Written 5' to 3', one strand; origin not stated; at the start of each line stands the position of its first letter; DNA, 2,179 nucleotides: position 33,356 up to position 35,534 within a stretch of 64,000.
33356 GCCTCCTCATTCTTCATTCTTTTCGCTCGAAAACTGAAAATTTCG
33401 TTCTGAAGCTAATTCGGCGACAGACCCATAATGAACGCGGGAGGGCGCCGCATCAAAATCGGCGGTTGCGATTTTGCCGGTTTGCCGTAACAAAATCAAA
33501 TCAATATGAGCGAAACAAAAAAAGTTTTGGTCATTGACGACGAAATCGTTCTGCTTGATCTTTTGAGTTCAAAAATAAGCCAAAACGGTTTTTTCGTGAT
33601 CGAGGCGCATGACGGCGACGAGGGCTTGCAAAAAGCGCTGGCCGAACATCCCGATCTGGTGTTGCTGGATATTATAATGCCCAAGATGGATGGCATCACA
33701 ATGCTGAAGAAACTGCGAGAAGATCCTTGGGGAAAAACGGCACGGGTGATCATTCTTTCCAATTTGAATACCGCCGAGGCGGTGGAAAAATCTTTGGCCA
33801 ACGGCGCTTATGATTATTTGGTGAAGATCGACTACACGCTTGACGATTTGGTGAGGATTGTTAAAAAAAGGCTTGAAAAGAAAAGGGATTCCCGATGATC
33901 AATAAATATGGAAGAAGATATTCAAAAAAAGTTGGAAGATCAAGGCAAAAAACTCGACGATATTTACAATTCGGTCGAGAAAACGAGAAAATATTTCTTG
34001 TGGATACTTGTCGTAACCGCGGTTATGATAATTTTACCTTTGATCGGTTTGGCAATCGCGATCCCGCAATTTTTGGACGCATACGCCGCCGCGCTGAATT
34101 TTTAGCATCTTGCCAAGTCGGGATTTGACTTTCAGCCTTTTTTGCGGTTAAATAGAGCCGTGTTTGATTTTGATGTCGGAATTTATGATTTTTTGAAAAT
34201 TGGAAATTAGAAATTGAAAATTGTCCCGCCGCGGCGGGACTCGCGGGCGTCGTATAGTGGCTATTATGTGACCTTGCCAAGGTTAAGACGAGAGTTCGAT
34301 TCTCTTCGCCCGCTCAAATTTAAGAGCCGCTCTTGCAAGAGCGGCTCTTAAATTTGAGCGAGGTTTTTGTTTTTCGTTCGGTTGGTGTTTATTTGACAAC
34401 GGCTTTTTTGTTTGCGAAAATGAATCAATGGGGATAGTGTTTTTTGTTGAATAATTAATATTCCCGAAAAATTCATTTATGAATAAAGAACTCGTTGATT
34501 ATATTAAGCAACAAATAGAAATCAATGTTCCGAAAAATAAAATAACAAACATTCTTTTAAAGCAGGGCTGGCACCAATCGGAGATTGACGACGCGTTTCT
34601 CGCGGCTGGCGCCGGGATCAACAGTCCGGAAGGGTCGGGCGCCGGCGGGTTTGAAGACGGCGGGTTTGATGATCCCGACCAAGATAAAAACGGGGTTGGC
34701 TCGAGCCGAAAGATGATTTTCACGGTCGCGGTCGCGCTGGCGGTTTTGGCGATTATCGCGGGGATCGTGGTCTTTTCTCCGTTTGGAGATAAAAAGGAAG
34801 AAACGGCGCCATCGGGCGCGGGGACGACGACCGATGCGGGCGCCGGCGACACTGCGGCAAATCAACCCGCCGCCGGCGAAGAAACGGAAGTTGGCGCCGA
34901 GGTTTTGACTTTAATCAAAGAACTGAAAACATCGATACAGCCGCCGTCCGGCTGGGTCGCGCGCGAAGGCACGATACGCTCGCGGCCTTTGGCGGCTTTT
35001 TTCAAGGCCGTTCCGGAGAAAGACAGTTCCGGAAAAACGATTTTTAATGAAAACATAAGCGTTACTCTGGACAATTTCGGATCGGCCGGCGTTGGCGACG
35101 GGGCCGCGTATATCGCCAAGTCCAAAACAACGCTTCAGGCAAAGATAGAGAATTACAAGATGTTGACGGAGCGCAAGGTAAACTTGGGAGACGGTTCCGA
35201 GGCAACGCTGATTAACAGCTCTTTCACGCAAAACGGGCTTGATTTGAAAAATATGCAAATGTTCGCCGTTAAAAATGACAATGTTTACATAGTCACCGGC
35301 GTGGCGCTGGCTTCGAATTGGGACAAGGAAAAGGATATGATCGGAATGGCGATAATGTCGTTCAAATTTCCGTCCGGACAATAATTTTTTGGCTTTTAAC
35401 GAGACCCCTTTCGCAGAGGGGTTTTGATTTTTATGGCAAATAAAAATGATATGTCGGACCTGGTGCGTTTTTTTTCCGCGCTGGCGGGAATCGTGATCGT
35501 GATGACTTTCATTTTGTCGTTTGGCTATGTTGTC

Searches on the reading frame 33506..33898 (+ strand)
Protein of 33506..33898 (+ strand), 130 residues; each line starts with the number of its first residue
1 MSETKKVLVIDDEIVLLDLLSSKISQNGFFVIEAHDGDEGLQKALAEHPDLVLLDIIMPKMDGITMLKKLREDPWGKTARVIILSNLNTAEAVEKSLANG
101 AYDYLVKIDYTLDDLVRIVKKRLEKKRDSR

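Call 33: search_protein_families(library=pfam, proteins=[window:33506-33898:+], max_evalue=0.01)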
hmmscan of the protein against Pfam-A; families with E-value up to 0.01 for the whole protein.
window:33506-33898:+ (130 aa): 1 family
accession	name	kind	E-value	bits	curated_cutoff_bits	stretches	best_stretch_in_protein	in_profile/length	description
PF00072.30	Response_reg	-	7.2e-23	81.3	30.2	1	7-117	1-108/111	Response regulator receiver domain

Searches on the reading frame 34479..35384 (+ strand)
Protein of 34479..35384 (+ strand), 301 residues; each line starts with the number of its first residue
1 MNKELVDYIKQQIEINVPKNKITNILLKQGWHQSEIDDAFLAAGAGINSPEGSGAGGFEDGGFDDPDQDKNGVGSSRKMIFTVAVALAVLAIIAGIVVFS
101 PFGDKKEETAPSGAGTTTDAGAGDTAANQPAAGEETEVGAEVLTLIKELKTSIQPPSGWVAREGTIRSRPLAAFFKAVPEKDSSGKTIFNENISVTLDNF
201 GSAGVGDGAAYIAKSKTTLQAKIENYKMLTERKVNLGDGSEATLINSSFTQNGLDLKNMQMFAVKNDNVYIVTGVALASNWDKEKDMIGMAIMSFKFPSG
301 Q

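Call 33: search_protein_families(library=pfam, proteins=[window:34479-35384:+], max_evalue=0.01)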
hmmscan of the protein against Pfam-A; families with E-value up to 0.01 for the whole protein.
window:34479-35384:+ (301 aa): 2 families
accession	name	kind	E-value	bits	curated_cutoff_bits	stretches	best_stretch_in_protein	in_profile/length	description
PF08786.17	DcrB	-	0.00023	21.7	27.2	1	209-288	43-121/127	DcrB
PF01789.22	PsbP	-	0.0015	19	23.5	1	155-297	17-155/155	PsbP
